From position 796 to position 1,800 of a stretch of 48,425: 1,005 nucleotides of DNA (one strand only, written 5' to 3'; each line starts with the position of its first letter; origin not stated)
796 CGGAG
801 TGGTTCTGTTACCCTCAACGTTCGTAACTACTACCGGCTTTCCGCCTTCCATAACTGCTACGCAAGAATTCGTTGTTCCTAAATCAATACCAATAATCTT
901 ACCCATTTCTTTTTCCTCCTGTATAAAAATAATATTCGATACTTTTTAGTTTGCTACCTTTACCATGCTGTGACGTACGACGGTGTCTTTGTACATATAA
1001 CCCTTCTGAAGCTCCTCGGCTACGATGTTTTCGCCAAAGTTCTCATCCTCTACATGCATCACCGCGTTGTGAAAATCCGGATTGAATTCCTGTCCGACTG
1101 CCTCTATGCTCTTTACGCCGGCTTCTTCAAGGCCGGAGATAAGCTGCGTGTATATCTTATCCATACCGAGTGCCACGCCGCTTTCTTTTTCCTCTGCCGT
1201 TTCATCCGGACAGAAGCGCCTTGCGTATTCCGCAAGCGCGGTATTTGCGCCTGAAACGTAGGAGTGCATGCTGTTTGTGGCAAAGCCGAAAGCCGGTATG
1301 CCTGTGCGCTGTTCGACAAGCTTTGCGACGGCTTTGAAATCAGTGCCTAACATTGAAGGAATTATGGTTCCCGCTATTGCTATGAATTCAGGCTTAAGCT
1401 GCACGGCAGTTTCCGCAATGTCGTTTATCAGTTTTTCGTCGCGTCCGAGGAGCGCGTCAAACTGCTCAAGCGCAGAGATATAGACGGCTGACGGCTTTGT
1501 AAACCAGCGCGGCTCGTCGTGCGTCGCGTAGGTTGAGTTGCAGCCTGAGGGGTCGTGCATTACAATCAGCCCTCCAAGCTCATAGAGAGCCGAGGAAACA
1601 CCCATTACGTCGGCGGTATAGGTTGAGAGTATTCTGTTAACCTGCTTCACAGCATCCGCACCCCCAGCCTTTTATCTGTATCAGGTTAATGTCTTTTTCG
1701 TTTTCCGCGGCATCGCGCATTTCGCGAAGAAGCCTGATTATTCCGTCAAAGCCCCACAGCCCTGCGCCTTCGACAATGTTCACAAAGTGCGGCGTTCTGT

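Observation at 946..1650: In-frame chimera of a nitrogenase-fold protein N-terminus and the GrpE C-terminal domain, directly upstream of dnaK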

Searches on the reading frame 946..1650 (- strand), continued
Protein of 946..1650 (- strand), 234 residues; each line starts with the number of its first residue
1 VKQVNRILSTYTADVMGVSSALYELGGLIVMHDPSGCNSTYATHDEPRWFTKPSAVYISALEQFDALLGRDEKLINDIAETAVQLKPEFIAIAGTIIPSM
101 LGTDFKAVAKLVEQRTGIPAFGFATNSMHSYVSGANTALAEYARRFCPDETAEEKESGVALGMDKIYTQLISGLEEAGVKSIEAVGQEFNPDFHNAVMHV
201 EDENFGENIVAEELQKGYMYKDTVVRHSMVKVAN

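Call 33: search_solved_structures(query=window:946-1650:-, max_evalue=0.01, show_alignments=2)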
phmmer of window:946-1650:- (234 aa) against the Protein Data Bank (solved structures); distinct sequences matched with E-value up to 0.01: 10.
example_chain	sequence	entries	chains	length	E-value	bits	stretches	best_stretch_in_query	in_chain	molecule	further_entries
4ani_A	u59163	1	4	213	1.4e-18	70.8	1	144-233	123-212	PROTEIN GRPE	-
9i0g_A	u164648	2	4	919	4.8e-05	26.5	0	28-109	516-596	Nitrogenase iron-molybdenum cofactor biosynthesis protein NifE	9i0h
8gb3_E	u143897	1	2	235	0.00019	24.5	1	164-232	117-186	Protein GrpE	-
10zk_B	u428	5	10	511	0.0003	23.9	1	30-120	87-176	Nitrogenase FeMo beta subunit protein NifK | Nitrogenase MoFe protein beta subunit NifK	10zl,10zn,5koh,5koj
9ian_A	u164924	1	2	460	0.0025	20.9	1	60-123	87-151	Nitrogenase iron-molybdenum cofactor biosynthesis protein NifE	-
9iao_A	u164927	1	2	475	0.0026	20.9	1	60-123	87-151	Nitrogenase iron-molybdenum cofactor biosynthesis protein NifE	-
9onj_A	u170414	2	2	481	0.0027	20.8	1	60-123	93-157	Nitrogenase iron-molybdenum cofactor biosynthesis protein NifE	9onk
3pdi_A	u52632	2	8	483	0.0027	20.8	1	60-123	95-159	Nitrogenase MoFe cofactor biosynthesis protein NifE | Nitrogenase iron-molybdenum cofactor biosynthesis protein NifE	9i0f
3pdi_B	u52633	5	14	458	0.0028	20.8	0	13-106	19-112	Nitrogenase MoFe cofactor biosynthesis protein NifN | Nitrogenase iron-molybdenum cofactor biosynthesis protein NifN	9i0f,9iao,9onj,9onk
9ian_C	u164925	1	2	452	0.0033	20.5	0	13-106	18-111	Nitrogenase iron-molybdenum cofactor biosynthesis protein NifN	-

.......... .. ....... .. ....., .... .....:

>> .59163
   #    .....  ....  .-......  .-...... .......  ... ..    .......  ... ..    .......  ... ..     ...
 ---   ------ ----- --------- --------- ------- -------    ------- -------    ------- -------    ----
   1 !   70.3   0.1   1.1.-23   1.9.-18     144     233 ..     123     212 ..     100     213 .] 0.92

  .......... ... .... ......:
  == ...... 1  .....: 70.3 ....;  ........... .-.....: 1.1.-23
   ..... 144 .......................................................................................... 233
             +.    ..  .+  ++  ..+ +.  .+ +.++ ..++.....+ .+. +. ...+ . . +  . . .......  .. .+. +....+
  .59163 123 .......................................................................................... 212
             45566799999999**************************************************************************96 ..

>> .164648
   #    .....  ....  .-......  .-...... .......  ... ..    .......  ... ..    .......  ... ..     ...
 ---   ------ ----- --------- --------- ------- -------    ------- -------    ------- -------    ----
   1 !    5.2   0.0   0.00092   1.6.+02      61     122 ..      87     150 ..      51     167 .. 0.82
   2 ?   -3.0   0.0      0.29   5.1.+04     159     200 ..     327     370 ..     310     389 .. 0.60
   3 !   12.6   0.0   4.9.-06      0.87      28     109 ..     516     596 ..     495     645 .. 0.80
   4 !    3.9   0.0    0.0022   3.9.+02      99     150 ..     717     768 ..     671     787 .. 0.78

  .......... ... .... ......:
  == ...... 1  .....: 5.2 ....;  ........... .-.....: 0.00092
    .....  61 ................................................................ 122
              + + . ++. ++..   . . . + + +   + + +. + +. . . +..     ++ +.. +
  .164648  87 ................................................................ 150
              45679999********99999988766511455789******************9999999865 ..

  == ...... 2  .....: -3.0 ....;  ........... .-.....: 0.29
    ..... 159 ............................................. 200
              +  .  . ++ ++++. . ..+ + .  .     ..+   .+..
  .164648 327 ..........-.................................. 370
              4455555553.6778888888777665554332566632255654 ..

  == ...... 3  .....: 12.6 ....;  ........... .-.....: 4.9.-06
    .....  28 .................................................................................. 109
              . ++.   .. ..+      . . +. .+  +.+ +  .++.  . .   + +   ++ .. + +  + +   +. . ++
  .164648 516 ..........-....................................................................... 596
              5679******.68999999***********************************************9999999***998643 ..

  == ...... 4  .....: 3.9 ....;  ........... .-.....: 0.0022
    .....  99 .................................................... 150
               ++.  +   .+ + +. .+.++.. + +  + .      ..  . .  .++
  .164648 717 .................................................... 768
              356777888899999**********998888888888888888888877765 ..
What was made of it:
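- Checked: The best solved-structure match is Geobacillus GrpE 4ANI, residues 123-212 of 213 (call 33).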

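Call 42: search_protein_families(library=ncbifam, proteins=[P0002, window:946-1650:-], max_evalue=0.001)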
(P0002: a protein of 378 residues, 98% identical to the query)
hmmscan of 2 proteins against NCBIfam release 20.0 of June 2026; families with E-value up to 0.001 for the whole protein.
P0002 (378 aa): 12 families
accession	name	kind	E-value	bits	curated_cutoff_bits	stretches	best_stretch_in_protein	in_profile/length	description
TIGR01283.1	nifE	equivalog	1.2e-20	73.5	505.1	1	60-241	95-279/459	nitrogenase iron-molybdenum cofactor biosynthesis protein NifE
TIGR01278.1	DPOR_BchB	equivalog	2.4e-19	69.6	490.35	1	29-255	28-253/512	ferredoxin:protochlorophyllide reductase (ATP-dependent) subunit B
NF002789.0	PRK02910.1-3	equivalog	7.8e-17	61.3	509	1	30-255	29-252/535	ferredoxin:protochlorophyllide reductase (ATP-dependent) subunit B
TIGR01862.1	N2-ase-Ialpha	subfamily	2.2e-16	59.6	486.05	1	30-259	55-291/444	nitrogenase component I subunit alpha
NF011047.0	PRK14477.1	equivalog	3.9e-14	51.5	1229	1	59-240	85-264/917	bifunctional nitrogenase iron-molybdenum cofactor biosynthesis protein NifEN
TIGR01282.1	nifD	equivalog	2.8e-12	46.1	653.55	1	56-257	101-304/466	nitrogenase molybdenum-iron protein alpha chain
TIGR01284.1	alt_nitrog_alph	subfamily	4.9e-11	41.7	512.8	1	28-237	63-276/457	nitrogenase subunit alpha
NF002790.0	PRK02910.1-4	equivalog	1.5e-08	33.8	912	1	149-264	158-274/530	ferredoxin:protochlorophyllide reductase (ATP-dependent) subunit B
TIGR03282.1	methan_mark_13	equivalog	9.6e-07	28.1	268.4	1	21-118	10-107/352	Ni-sirohydrochlorin a,c-diamide reductive cyclase catalytic subunit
TIGR01286.1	nifK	equivalog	1.3e-06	27.2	427.3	1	28-189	85-249/516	nitrogenase molybdenum-iron protein subunit beta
TIGR01860.1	VNFD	equivalog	1.7e-05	23.7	823.1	1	30-236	67-277/461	nitrogenase vanadium-iron protein, alpha chain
TIGR02014.1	BchZ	equivalog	4.8e-05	22.5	529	1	97-243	95-234/468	chlorophyllide a reductase subunit Z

window:946-1650:- (234 aa): 29 families (the best 25 are shown)
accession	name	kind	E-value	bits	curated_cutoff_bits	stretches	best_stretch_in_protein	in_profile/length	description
NF010738.0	PRK14140.1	equivalog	5.1e-27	94.9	137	1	150-233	107-190/191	nucleotide exchange factor GrpE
NF010741.0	PRK14143.1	equivalog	1e-21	77.6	184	1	163-233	155-225/258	nucleotide exchange factor GrpE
NF010757.0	PRK14160.1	equivalog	4.9e-20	71.8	184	1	162-234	140-211/211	nucleotide exchange factor GrpE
NF010743.0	PRK14145.1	equivalog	5.9e-17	62.2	186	1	158-233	124-199/200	nucleotide exchange factor GrpE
NF010750.0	PRK14153.1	equivalog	1.4e-16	60.6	194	1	151-233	105-186/194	nucleotide exchange factor GrpE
NF010747.0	PRK14149.1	equivalog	1.5e-15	57.3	176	1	152-233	108-188/191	nucleotide exchange factor GrpE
NF010759.0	PRK14162.1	equivalog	5.9e-15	55.5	176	1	149-233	112-193/194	nucleotide exchange factor GrpE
NF010748.0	PRK14150.1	equivalog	1.5e-14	53.9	152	1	150-234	112-196/198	nucleotide exchange factor GrpE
NF010739.0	PRK14141.1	equivalog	2.3e-13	50.2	192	1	160-233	119-192/211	nucleotide exchange factor GrpE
NF010737.0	PRK14139.1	equivalog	3e-12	46.8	164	1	160-233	113-185/188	nucleotide exchange factor GrpE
NF010755.0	PRK14158.1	equivalog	8.7e-12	44.9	200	1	150-233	109-193/198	nucleotide exchange factor GrpE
NF010756.0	PRK14159.1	equivalog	1.1e-11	45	171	1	105-233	53-175/176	nucleotide exchange factor GrpE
NF010745.0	PRK14147.1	equivalog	2.4e-10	40.5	184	1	154-233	90-169/172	nucleotide exchange factor GrpE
NF010753.0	PRK14156.1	equivalog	2.4e-08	34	172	1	159-234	106-180/180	nucleotide exchange factor GrpE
NF010749.0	PRK14151.1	equivalog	2.5e-08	33.8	231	1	154-233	95-174/188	nucleotide exchange factor GrpE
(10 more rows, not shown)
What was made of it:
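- On GrpE (PF01025 / NCBIfam GrpE equivalogs): Every NCBIfam GrpE equivalog is below its cut-off; the best is 94.9 bits against 137 (call 42).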

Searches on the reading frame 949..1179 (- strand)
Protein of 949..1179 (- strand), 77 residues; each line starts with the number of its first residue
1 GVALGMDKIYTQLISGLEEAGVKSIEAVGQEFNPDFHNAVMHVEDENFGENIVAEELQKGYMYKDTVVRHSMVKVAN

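Call 15: find_homologous_proteins(query=window:949-1179:-)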
Query window:949-1179:- (77 aa): 1213 proteins with E <= 0.001 among 1215 candidates; the best 120 are listed.
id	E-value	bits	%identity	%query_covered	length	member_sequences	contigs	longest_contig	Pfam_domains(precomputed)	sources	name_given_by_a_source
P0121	2.3e-33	131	84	95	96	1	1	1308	PF01025.25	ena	-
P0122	6.4e-33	130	85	95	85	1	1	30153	PF01025.25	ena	-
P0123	6.7e-33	130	84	95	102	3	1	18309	PF01025.25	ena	-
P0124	1.5e-32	128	85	95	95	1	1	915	PF01025.25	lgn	-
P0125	2.5e-32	128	85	95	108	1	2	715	PF01025.25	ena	-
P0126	2.7e-32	128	81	95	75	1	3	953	PF01025.25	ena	-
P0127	3.4e-32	127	78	100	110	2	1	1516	PF01025.25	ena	-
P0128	4.0e-32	127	81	95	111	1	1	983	PF01025.25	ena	-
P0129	4.4e-32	127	85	95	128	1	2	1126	PF01025.25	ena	-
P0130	4.5e-32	127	81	95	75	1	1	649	PF01025.25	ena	-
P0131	4.9e-32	127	81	97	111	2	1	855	PF01025.25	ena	-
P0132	4.9e-32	127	81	96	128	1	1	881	PF01025.25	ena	-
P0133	5.4e-32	127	81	95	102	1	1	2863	PF01025.25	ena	-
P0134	5.4e-32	127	84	95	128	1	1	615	PF01025.25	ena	-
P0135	5.5e-32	127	81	95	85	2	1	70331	PF01025.25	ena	-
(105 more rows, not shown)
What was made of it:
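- Tried and rejected: (6) The many short GrpE hits (72-134 aa, call 15) first looked like naturally truncated GrpEs.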

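Call 23: find_related_loci(query=window:949-1179:-, collection=genome_contigs, flank=4000)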
Query window:949-1179:- (77 aa) in genome_contigs; peptide patterns used: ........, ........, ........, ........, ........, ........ (x = any residue, [..] = any of these).
600 stretches matched a pattern (row limit reached: there are more); 134 encode a relative of the query (tblastn E <= 1e-3); the best 80 are kept; 80 distinct loci.
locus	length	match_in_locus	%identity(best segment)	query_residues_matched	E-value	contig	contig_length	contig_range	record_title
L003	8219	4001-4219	88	5-77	2e-41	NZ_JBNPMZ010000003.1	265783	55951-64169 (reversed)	Sporofaciens sp. SGI.106 HD225_2, whole genome shotgun sequence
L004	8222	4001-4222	81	4-77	4e-40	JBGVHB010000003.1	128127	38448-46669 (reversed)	MAG: Roseburia sp. isolate fecal_MAG_353 fecal_MAG_353_contig_0003, whole genome shotgun sequence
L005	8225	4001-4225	83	3-77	1e-39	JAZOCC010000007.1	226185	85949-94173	MAG: Lachnospiraceae bacterium isolate T1900044757_TS20190223.MAGScoT_cleanbin_000017 SGB_2305_k141_1471070, whole genom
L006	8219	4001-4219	85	5-77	9e-40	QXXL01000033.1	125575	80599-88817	Lachnospiraceae bacterium strain MGB1 Scaffold7_2, whole genome shotgun sequence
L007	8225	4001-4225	81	3-77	2e-39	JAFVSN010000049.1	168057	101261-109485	MAG: Lachnospiraceae bacterium isolate RGIG5355 Sheep_Colon-3__c957792, whole genome shotgun sequence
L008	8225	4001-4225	81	3-77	6e-39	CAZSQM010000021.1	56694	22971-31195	MAG TPA_asm: uncultured Lachnospiraceae bacterium isolate binchicken_co370_236 genome assembly, contig: NODE_746_length_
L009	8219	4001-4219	81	5-77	9e-39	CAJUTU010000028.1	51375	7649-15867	MAG: uncultured Lachnospiraceae bacterium isolate MGBC166500 genome assembly, contig: MGBC166500.28, whole genome shotgu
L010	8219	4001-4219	82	5-77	1e-38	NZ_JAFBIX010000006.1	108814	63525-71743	Faecalicatena contorta strain ET55 Prase_15_NODE_6_length_108814_cov_19.2708, whole genome shotgun sequence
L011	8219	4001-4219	82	5-77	7e-39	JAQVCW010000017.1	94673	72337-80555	MAG: Lachnospiraceae bacterium isolate STD2_98 NODE_707_length_94673_cov_9.373152_Sandtown_D2, whole genome shotgun sequ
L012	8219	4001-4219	81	5-77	1e-38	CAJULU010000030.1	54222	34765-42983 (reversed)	MAG TPA_asm: uncultured Dorea sp. isolate MGBC143734 genome assembly, contig: MGBC143734.30, whole genome shotgun sequen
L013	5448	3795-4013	81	5-77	1e-38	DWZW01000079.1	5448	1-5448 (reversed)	MAG TPA_asm: Candidatus Dorea stercoravium isolate ChiSjej1B19-6982 ChiSjej1B19M5__C76748_L5448_SAMN08009937, whole geno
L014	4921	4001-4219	82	5-77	3e-38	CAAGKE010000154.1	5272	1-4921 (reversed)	MAG TPA_asm: Lachnospiraceae bacterium, isolate HGM11843, WGS project CAAGKE010000000 data, contig: SRS476292_8_k119_156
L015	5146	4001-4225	80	3-77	3e-38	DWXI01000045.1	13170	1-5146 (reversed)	MAG TPA_asm: Candidatus Mediterraneibacter intestinigallinarum isolate ChiBcec15-2237 ChiBcec15__C30235_L13170_SAMN08010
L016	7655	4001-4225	80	3-77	3e-38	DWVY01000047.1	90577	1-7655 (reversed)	MAG TPA_asm: Candidatus Mediterraneibacter faecavium isolate CHK196-7946 CHK196__C144289_L90577_SAMEA5754840, whole geno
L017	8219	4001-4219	81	5-77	3e-38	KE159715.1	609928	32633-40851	Dorea sp. 5-2 genomic scaffold acPFE-supercont1.1, whole genome shotgun sequence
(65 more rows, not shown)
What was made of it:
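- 946..1177 (-): 3' end of a Lachnospiraceae-type grpE: the last 76 codons (V159-N234) plus the stop. It encodes the end of the four-helix bundle and the beta domain. The 80 best loci among GTDB species representatives are almost all labelled Lachnospiraceae or other Clostridia; the best is Sporofaciens at 88% (call 23).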

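Call 30: find_related_loci(query=window:949-1179:-, collection=metagenome_contigs, flank=3000)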
Query window:949-1179:- (77 aa) in metagenome_contigs; peptide patterns used: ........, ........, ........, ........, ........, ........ (x = any residue, [..] = any of these).
600 stretches matched a pattern (row limit reached: there are more); 288 encode a relative of the query (tblastn E <= 1e-3); the best 80 are kept; 80 distinct loci.
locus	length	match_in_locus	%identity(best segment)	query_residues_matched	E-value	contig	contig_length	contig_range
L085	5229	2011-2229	84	5-77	3e-40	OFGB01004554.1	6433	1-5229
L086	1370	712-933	82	4-77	8e-41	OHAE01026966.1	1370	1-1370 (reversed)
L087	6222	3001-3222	82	4-77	5e-40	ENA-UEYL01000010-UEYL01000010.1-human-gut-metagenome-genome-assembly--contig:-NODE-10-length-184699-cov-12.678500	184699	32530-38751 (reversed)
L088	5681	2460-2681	82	4-77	5e-40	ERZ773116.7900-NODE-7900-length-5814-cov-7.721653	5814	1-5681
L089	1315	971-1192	82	4-77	4e-41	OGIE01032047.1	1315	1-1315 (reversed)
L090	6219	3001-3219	84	5-77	3e-40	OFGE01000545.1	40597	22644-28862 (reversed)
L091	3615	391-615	81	3-77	8e-40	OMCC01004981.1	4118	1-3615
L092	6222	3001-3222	82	4-77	8e-40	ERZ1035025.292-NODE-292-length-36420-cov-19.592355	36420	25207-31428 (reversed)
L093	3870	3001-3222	82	4-77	8e-40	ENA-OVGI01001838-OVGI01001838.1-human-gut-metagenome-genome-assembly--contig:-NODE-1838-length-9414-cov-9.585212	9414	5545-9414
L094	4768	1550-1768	84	5-77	1e-39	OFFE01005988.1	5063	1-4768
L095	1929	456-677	82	4-77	5e-40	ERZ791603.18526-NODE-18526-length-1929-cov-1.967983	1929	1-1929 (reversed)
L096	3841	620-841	82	4-77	8e-40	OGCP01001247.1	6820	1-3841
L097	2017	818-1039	82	4-77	9e-40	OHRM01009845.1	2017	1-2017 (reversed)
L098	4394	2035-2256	82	4-77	8e-40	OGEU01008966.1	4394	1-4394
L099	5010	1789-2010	82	4-77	8e-40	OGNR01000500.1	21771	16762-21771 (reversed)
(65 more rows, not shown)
